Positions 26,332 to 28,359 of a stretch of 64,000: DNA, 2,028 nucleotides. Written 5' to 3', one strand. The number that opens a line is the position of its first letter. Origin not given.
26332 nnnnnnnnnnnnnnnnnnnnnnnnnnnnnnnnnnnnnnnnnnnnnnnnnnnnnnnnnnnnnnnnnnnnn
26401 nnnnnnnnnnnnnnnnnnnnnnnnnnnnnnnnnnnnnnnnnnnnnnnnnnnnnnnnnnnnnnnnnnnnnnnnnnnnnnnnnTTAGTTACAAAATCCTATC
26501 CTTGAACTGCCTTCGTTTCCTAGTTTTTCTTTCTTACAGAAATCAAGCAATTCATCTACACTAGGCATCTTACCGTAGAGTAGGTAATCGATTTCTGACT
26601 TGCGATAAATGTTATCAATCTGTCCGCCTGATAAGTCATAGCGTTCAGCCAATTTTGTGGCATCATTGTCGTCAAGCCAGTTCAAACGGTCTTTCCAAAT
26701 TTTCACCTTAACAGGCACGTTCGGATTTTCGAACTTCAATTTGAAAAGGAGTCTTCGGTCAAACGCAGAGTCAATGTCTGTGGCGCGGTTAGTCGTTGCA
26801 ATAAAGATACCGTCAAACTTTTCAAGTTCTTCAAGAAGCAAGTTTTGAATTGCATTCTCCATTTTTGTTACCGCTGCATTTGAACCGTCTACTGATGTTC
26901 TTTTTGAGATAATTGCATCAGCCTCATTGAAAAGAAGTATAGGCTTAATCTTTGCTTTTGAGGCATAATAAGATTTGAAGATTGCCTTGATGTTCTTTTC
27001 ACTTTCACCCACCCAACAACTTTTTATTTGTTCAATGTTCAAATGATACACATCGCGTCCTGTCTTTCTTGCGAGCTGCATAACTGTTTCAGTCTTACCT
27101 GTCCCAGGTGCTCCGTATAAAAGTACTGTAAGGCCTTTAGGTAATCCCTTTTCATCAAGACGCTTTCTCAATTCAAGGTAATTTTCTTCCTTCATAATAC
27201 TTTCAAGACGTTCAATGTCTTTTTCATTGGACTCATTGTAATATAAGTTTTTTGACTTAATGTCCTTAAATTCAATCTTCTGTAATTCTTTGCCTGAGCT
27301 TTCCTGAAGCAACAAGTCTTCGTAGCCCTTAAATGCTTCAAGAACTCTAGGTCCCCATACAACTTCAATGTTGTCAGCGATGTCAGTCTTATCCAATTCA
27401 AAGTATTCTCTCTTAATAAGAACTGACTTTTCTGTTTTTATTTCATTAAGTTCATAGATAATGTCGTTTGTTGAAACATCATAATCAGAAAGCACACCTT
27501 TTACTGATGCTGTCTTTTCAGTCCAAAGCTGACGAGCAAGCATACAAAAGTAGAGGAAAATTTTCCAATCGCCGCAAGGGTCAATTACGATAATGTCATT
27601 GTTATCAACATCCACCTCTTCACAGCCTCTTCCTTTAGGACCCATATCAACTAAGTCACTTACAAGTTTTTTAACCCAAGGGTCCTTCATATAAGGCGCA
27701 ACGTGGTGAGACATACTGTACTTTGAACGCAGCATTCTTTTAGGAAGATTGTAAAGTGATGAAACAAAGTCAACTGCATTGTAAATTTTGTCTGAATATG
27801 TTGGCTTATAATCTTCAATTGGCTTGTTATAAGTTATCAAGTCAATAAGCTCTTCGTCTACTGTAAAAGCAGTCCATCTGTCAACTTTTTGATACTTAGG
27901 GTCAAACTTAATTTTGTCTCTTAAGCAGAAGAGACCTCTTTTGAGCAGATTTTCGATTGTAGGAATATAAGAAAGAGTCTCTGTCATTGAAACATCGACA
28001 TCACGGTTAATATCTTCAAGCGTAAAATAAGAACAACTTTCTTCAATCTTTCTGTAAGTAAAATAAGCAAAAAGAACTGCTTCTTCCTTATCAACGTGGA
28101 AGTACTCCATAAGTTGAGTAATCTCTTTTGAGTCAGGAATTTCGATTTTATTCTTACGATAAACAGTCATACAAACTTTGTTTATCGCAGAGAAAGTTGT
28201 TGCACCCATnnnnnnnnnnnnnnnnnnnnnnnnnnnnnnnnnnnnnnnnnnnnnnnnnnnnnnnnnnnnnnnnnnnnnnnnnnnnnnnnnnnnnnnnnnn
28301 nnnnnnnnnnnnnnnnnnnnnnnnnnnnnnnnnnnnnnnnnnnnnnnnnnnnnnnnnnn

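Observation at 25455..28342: Operon of a micro TM peptide, an AAA+ ATPase and a membrane-bound GGDEF diguanylate cyclase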

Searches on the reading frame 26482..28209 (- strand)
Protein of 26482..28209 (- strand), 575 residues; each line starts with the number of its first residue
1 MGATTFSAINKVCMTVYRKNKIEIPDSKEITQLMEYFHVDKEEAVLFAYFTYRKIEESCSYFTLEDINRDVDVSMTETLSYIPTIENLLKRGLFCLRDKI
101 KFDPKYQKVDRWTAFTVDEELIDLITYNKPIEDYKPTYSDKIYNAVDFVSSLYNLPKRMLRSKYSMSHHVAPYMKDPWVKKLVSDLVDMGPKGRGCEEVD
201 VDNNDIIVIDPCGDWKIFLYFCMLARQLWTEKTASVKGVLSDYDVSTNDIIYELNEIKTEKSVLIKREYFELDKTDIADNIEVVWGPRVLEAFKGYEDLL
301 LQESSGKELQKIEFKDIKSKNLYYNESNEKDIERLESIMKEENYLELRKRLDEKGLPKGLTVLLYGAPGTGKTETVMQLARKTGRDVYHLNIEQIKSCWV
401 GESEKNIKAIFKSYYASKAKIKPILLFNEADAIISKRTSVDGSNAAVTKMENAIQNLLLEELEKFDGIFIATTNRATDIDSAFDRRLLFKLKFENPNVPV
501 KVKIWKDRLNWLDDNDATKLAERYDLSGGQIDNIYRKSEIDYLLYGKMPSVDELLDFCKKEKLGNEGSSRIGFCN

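Call 3: search_protein_families(library=pfam, proteins=[window:26482-28209:-], max_evalue=0.01)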
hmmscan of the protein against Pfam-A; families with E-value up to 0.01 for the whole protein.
window:26482-28209:- (575 aa): 8 families
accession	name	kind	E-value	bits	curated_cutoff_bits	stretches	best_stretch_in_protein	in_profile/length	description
PF00004.35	AAA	-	2.5e-24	86.6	21.2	1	362-493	1-129/131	ATPase family associated with various cellular activities (AAA)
PF13481.12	AAA_25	-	0.00032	20.8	27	1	348-383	22-57/195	AAA domain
PF07728.20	AAA_5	-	0.00035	21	22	1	362-388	2-29/139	AAA domain (dynein-related subfamily)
PF13191.12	AAA_16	-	0.00041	21.3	32.6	1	345-389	10-55/167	AAA ATPase domain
PF06745.19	ATPase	-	0.0022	17.9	26.6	1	347-379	13-39/231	KaiC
PF20720.3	nSTAND3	-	0.0041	17.3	27.2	0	361-406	19-67/155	Novel STAND NTPase 3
PF12774.13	AAA_6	-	0.0061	16.1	25.2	0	364-394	37-67/327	Hydrolytic ATP binding site of dynein motor region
PF13521.12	AAA_28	-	0.0099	16.6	27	0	362-388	2-28/164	AAA domain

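Call 4: search_protein_families(library=phrogs, proteins=[window:26482-28209:-], max_evalue=0.001)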
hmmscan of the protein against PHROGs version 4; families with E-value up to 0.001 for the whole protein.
window:26482-28209:- (575 aa): 14 families
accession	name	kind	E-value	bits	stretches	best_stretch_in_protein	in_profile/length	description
phrog_3757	-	unknown function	2.6e-37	130.1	1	296-550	69-315/367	-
phrog_10401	-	other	3.8e-31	109.5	1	311-513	428-604/667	ATPase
phrog_9172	-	unknown function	2.7e-22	80.3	1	352-497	101-246/509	-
phrog_7485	-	unknown function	4.8e-14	53.1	1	340-485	208-349/430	-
phrog_29662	-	other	1.5e-11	44.8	1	355-518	345-495/548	ATP-dependent protease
phrog_249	-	moron, auxiliary metabolic gene and host takeover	1.8e-07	31.8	1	243-392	35-160/380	porphyrin biosynthesis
phrog_168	-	DNA, RNA and nucleotide metabolism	3.4e-07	31.2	1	339-508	25-173/314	clamp loader of DNA polymerase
phrog_8638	-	unknown function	8.2e-07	29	1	356-416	304-362/568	-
phrog_30773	-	unknown function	9e-06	25.3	1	356-486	195-322/666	-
phrog_14322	-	unknown function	4.5e-05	23.9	1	362-483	229-336/398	-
phrog_11838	-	DNA, RNA and nucleotide metabolism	0.00013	22.3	1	360-438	41-115/420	clamp loader of DNA polymerase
phrog_16448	-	other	0.00013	21.3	1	354-515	444-613/680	ATPase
phrog_2107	-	other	0.00078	20.2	0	360-407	4-51/201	thymidylate kinase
phrog_5484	-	DNA, RNA and nucleotide metabolism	0.00084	20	0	361-453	30-125/239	DnaA-like replication initiation protein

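Call 5: search_protein_families(library=padloc, proteins=[window:26482-28209:-], max_evalue=0.01)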
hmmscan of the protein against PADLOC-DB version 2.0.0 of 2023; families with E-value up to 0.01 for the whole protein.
window:26482-28209:- (575 aa): 8 families
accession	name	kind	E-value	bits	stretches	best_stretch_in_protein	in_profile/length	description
PDLC02196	IetA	-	2.5e-25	87.7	1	305-553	74-313/374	-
PDLC02195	IetA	-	2e-22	78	1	305-541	87-315/395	-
PDLC00915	TRIP13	-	2.3e-13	48.2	1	345-513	49-228/302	TRIP13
PDLC04232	IetA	-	1.7e-12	45.4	1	335-500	95-250/330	-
PDLC00914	TRIP13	-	1.5e-10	39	1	362-514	74-236/302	TRIP13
PDLC04231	IetA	-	5.6e-09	34.2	1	361-498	119-249/262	-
PDLC04140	mad8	-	0.00013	19.7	1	355-386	23-54/314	mads_8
PDLC03838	DolB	-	0.0018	15.6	1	340-386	148-193/375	-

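Call 11: find_related_loci(query=window:26482-28209:-, collection=viral_contigs, flank=6000)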
Query window:26482-28209:- (575 aa) in viral_contigs; peptide patterns used: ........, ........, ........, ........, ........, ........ (x = any residue, [..] = any of these).
5 stretches matched a pattern; 2 encode a relative of the query (tblastn E <= 1e-3); 2 distinct loci.
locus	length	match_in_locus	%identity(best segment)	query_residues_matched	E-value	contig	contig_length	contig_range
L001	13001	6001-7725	97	1-575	0e+0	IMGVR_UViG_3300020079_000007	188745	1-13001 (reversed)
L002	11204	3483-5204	92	1-575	0e+0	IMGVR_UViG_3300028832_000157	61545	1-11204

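Call 13: find_homologous_proteins(query=window:26482-28209:-, max_evalue=0.001)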
Query window:26482-28209:- (575 aa): 7555 proteins with E <= 0.001 among 8000 candidates; the best 120 are listed.
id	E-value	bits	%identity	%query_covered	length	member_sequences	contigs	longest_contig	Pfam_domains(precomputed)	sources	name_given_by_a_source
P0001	0.0e+0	1264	97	100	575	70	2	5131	PF00004.36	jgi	-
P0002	0.0e+0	1140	87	100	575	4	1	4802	PF00004.36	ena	-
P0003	8.9e-246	835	89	72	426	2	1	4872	PF00004.36,PF13481.13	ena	-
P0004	4.2e-228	777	63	99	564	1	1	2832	PF00004.36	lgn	-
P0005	2.7e-218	745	96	61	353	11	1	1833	PF00004.36,PF13191.13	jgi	jgi:SpoVK/Ycf46/Vps4 family AAA+-type ATPase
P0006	7.8e-206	704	57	99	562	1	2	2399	PF00004.36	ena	-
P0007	7.8e-206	704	58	99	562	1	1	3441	PF00004.36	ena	-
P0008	7.4e-205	700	58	99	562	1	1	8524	PF13086.13,PF00004.36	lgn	-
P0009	1.0e-204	700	56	99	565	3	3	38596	PF00004.36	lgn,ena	-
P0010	1.6e-204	699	57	99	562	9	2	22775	PF00004.36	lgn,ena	-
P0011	2.4e-204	699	58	99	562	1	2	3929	PF13086.13,PF00004.36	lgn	-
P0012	1.1e-202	693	55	99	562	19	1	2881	PF00004.36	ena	-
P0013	1.8e-195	669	57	96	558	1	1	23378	PF00004.36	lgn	-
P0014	5.2e-194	664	57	95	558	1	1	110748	PF00004.36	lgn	-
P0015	2.1e-185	636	55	95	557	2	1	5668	PF00004.36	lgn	-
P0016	2.3e-180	619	53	99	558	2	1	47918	PF00004.36,PF13191.13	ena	-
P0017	1.1e-168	581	50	98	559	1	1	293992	PF00004.36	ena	-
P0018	9.4e-142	492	45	99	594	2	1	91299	PF00004.36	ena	-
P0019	1.1e-141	492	45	99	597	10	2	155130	PF00004.36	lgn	-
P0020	1.1e-138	482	44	99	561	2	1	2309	PF00004.36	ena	-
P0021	1.3e-138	482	45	99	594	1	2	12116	PF00004.36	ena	-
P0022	3.6e-138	480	45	99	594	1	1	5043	PF00004.36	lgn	-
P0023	3.8e-138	480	45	99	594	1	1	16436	PF00004.36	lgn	-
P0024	1.3e-137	478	45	99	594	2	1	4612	PF00004.36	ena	-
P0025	6.8e-137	476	43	99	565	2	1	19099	PF13086.13,PF00004.36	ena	-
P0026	2.4e-130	454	43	99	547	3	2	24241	PF00004.36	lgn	-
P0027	3.6e-130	454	41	99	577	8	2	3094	PF00004.36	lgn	-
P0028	7.4e-128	446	41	98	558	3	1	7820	PF00004.36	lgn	-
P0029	8.3e-127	443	42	99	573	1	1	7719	PF00004.36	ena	-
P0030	6.8e-126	440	42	99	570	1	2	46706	PF00004.36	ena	-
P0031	1.1e-123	432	43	97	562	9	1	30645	PF00004.36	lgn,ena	-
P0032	1.8e-123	432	43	99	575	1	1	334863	PF00004.36,PF07728.21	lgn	-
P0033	1.1e-121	426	41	99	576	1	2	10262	PF00004.36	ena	-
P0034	2.0e-121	425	41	99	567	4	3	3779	PF00004.36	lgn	-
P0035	9.9e-121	423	42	99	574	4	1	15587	PF00004.36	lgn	-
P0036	2.9e-120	421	41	99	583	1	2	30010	PF00004.36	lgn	-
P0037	5.5e-119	417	40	99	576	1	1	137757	PF00004.36,PF07728.21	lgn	-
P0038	1.1e-118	416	42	99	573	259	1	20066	PF00004.36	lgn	-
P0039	3.2e-118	414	43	92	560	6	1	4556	PF00004.36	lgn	-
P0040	2.0e-117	412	40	99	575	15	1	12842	PF00004.36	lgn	-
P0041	8.7e-117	410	43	95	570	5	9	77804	PF00004.36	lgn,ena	-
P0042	2.5e-116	408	44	95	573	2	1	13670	PF06068.20,PF00004.36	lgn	-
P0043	3.2e-116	408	40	98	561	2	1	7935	PF00004.36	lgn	-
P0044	3.0e-114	401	-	-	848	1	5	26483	PF06745.20,PF06068.20,PF01443.25,PF00006.32,PF13671.13,PF00004.36,PF13401.13,PF13238.13,PF05496.19,PF07728.21,PF13191.13,PF02367.24,PF13521.13,PF00910.29,PF20720.4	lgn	-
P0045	9.7e-114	400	42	95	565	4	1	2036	PF00004.36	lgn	-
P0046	1.5e-113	399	-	-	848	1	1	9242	PF06745.20,PF06068.20,PF00006.32,PF13671.13,PF00004.36,PF13401.13,PF13238.13,PF05496.19,PF07728.21,PF13191.13,PF01695.24,PF01745.23,PF13521.13,PF13481.13,PF20720.4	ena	-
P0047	1.4e-112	396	41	99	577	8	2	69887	PF13086.13,PF00004.36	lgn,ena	-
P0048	4.1e-112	394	-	-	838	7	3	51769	PF01443.25,PF00006.32,PF13671.13,PF00004.36,PF13401.13,PF13238.13,PF07728.21,PF13191.13,PF12774.14,PF13521.13,PF00910.29,PF13481.13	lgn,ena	-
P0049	1.9e-111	392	-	-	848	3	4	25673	PF06745.20,PF06068.20,PF01443.25,PF00006.32,PF13671.13,PF00004.36,PF13401.13,PF13238.13,PF05496.19,PF06309.18,PF07728.21,PF13191.13,PF06414.19,PF13521.13,PF00910.29,PF13481.13,PF20720.4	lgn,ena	-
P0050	2.3e-111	392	39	98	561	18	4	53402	PF00004.36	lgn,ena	-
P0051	6.6e-111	390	41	99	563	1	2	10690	PF00004.36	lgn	-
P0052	1.7e-110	389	-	-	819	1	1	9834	PF06068.20,PF13521.13,PF13671.13,PF00004.36,PF13401.13,PF13238.13,PF07728.21,PF13481.13,PF20720.4,PF13191.13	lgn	-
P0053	4.0e-93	331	36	98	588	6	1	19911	PF00004.36,PF25199.2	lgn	-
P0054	1.5e-87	313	37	95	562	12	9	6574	PF00004.36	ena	-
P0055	2.3e-87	312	50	55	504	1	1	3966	PF00004.36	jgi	-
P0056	1.1e-86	310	35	95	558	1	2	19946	PF00004.36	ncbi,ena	-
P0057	3.2e-86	309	47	63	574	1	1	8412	PF00004.36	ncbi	-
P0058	6.5e-86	308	53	48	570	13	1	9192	PF00004.36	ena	-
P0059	1.2e-85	307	54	46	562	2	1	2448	PF00004.36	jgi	-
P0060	1.6e-85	306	54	46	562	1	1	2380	PF00004.36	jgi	-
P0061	2.0e-85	306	43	64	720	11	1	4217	PF00004.36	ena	-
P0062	2.4e-85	306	54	46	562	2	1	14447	PF00004.36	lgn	-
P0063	2.6e-85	306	54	48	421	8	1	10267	PF00004.36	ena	-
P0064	2.7e-85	306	37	98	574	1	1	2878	PF00004.36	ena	-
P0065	3.0e-85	305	45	62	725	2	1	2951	PF00004.36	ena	-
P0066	3.2e-85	305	54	46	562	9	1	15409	PF00004.36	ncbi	-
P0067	4.7e-85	305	52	45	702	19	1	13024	PF00004.36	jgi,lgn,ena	jgi:hypothetical protein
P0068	4.8e-85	305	36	95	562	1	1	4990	PF00004.36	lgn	-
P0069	5.0e-85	305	52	48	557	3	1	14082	PF00004.36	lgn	-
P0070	6.3e-85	304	52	48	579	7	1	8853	PF00004.36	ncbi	-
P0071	6.3e-85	304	51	48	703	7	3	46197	PF00004.36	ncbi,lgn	-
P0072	8.3e-85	304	54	46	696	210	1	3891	PF00004.36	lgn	-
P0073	9.2e-85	304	52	48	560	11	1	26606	PF00004.36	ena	-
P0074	9.3e-85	304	54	48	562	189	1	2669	PF00004.36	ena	-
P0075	9.8e-85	304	54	46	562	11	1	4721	PF00004.36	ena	-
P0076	1.0e-84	304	51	50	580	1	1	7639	PF00004.36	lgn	-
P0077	1.1e-84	304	53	48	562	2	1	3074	PF00004.36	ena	-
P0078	1.1e-84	304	53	48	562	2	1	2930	PF00004.36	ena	-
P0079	1.2e-84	303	46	59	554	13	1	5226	PF00004.36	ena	-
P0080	1.7e-84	303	51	47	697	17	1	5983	PF00004.36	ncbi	-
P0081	1.8e-84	303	53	45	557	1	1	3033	PF00004.36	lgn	-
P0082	2.0e-84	303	54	46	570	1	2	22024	PF00004.36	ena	-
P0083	2.3e-84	303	47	62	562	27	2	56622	PF00004.36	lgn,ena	-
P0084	2.4e-84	302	54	46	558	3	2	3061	PF00004.36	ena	-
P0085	3.4e-84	302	53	48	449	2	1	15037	PF00004.36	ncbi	-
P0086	4.8e-84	301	53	47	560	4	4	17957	PF00004.36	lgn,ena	-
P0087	5.2e-84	301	46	59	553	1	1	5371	PF00004.36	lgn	-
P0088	6.0e-84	301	53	48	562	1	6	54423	PF00004.36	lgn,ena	-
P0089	6.5e-84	301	52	48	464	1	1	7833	PF00004.36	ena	-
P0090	6.6e-84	301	43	63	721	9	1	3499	PF00004.36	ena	-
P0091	6.9e-84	301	52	48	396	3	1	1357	PF00004.36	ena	-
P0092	7.5e-84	301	44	63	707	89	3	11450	PF00004.36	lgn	-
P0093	9.6e-84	300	43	63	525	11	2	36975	PF00004.36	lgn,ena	-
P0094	1.0e-83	300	52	48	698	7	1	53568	PF00004.36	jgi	jgi:hypothetical protein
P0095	1.1e-83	300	47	59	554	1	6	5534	PF00004.36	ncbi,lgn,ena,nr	ncbi:MAG: ATP-binding protein [Treponema sp.]|nr:ATP-binding protein [Treponema sp.]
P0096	1.1e-83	300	55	46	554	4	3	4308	PF00004.36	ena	-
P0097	1.1e-83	300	46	59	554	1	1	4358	PF00004.36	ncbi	-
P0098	1.2e-83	300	55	45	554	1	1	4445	PF00004.36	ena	-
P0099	1.2e-83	300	44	63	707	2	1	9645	PF00004.36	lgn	-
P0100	1.3e-83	300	44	63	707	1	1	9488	PF00004.36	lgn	-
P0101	1.4e-83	300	52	48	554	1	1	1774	PF00004.36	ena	-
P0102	1.4e-83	300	55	46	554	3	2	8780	PF00004.36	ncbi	-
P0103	1.7e-83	300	54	46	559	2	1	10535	PF00004.36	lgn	-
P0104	1.7e-83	300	47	57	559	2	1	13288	PF00004.36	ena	-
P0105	1.7e-83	300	47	59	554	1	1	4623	PF00004.36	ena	-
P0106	1.8e-83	300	52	48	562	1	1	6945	PF00004.36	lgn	-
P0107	1.8e-83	300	53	46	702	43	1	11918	PF00004.36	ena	-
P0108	1.9e-83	299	47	59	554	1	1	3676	PF00004.36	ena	-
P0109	2.3e-83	299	34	97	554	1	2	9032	PF00004.36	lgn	-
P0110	2.3e-83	299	54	46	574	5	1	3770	PF00004.36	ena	-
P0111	2.3e-83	299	46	59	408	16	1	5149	PF00004.36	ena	-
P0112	2.6e-83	299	52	48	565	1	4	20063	PF00004.36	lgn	-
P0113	2.8e-83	299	43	62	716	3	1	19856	PF06745.20,PF00004.36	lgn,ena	-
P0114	2.9e-83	299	52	48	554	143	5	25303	PF00004.36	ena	-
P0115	2.9e-83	299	49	55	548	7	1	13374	PF00004.36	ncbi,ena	-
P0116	3.0e-83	299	52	48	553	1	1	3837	PF00004.36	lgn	-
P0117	3.1e-83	299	52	48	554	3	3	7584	PF00004.36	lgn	-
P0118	3.2e-83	299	49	55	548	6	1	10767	PF00004.36,PF13401.13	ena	-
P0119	3.4e-83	299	44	63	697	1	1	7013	PF00004.36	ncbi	-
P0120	3.5e-83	299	52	48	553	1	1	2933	PF00004.36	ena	-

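Call 16: find_encoding_contigs(protein=P0017, flank=6000, max_places=2)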
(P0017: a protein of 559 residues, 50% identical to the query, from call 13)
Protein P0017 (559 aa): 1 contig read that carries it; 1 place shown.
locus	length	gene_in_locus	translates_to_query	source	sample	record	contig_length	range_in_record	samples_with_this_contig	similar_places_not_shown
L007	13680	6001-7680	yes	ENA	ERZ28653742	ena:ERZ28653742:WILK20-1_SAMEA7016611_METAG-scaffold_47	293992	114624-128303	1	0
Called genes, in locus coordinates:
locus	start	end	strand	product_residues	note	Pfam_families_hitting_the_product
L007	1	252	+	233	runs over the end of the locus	-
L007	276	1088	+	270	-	PF04620:FlaA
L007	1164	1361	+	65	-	-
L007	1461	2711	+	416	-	PF05728:UPF0227 (faint)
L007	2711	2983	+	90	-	-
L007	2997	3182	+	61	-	-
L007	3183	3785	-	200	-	PF01966:HD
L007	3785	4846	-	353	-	PF01807:Zn_ribbon_DnaG, PF13155:Toprim_2 (weak)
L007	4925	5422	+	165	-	-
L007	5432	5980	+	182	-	PF01510:Amidase_2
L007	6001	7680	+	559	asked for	PF00004:AAA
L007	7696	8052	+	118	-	-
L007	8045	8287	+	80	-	PF21825:Sequestin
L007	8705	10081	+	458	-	PF05731:TROVE (faint)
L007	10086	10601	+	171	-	PF06414:Zeta_toxin (faint), PF13671:AAA_33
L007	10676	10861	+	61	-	-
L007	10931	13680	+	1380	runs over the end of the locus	-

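Call 17: find_encoding_contigs(protein=P0032, flank=6000, max_places=2)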
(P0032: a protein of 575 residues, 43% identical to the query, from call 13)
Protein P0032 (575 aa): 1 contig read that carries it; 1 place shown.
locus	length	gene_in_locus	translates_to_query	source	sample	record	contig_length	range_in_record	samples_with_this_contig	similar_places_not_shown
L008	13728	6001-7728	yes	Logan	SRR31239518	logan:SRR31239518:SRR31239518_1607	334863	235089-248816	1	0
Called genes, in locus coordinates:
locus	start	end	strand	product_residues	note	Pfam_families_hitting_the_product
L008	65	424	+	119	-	-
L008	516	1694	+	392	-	PF02384:N6_Mtase, PF01170:UPF0020 (weak)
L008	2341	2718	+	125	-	PF14359:DUF4406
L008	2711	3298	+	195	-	-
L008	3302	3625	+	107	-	-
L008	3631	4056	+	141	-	-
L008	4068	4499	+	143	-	PF03819:MazG (weak)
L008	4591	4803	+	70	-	-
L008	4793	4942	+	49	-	-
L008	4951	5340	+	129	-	-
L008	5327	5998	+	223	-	PF01464:SLT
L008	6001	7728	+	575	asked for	PF07728:AAA_5 (faint), PF00004:AAA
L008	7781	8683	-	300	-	-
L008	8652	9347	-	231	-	-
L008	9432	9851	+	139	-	-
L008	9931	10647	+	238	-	-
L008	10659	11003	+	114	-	-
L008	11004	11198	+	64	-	-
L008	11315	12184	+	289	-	-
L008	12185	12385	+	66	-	-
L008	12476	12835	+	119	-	-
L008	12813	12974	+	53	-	-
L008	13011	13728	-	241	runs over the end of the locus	-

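Call 18: find_encoding_contigs(protein=P0019, flank=6000, max_places=2)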
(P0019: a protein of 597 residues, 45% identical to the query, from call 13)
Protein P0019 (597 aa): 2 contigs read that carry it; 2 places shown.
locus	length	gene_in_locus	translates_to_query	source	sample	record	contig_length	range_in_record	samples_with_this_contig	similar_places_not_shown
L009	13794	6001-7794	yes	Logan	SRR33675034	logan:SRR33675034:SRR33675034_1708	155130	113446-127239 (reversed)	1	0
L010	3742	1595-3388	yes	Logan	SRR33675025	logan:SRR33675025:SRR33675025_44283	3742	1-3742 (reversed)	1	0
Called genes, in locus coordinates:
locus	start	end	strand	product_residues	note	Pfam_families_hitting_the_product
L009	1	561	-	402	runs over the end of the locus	-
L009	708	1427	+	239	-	-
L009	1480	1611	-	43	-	-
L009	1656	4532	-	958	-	PF13306:LRR_5 (weak)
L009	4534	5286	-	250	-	-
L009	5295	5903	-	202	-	-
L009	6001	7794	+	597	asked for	PF00004:AAA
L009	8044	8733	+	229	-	PF10979:DUF2786, PF23771:DUF7168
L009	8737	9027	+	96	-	-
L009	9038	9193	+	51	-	-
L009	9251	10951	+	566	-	PF02919:Topoisom_I_N, PF01028:Topoisom_I, PF14370:Topo_C_assoc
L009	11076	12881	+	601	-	-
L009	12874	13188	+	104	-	-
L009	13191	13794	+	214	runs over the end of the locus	-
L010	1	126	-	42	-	?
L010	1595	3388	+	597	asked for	PF00004:AAA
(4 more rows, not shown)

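Call 19: find_encoding_contigs(protein=P0014, flank=6000, max_places=1)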
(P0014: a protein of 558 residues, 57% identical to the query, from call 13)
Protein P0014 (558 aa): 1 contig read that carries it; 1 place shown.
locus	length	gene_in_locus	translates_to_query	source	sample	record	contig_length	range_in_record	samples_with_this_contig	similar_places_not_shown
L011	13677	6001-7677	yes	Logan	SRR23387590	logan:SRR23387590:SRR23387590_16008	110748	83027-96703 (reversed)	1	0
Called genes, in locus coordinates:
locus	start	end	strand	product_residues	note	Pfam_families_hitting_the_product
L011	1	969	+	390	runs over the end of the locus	PF00004:AAA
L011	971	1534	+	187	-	-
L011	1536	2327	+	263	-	-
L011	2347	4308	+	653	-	PF01612:DNA_pol_A_exo1, PF00476:DNA_pol_A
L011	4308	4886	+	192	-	-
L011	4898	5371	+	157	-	-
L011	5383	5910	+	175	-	PF01510:Amidase_2 (weak)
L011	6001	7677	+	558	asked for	PF00004:AAA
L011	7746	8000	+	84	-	-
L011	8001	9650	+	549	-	PF01743:PolyA_pol, PF01966:HD (weak)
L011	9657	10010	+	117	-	-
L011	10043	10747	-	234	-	-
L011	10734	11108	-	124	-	-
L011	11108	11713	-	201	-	-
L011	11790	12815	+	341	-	-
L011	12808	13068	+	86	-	-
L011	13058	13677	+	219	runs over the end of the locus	-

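Call 20: find_encoding_contigs(protein=P0009, flank=6000, max_places=1)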
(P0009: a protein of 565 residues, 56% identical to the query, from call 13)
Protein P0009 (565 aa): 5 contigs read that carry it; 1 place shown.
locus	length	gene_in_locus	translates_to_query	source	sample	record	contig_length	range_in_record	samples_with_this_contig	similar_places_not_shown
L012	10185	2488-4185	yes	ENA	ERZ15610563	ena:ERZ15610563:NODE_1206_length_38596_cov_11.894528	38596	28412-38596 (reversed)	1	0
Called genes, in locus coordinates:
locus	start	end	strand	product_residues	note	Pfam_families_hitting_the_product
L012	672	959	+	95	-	-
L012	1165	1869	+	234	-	-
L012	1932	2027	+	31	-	-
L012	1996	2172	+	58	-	-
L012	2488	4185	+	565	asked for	PF00004:AAA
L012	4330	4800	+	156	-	-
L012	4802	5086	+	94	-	-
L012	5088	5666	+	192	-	PF00149:Metallophos, PF12850:Metallophos_2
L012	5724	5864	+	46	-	-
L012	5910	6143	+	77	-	-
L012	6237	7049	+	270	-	-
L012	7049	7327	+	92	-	-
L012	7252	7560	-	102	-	-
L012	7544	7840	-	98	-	-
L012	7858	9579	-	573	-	PF24308:DUF7487, PF09445:Methyltransf_15 (weak)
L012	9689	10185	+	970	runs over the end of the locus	-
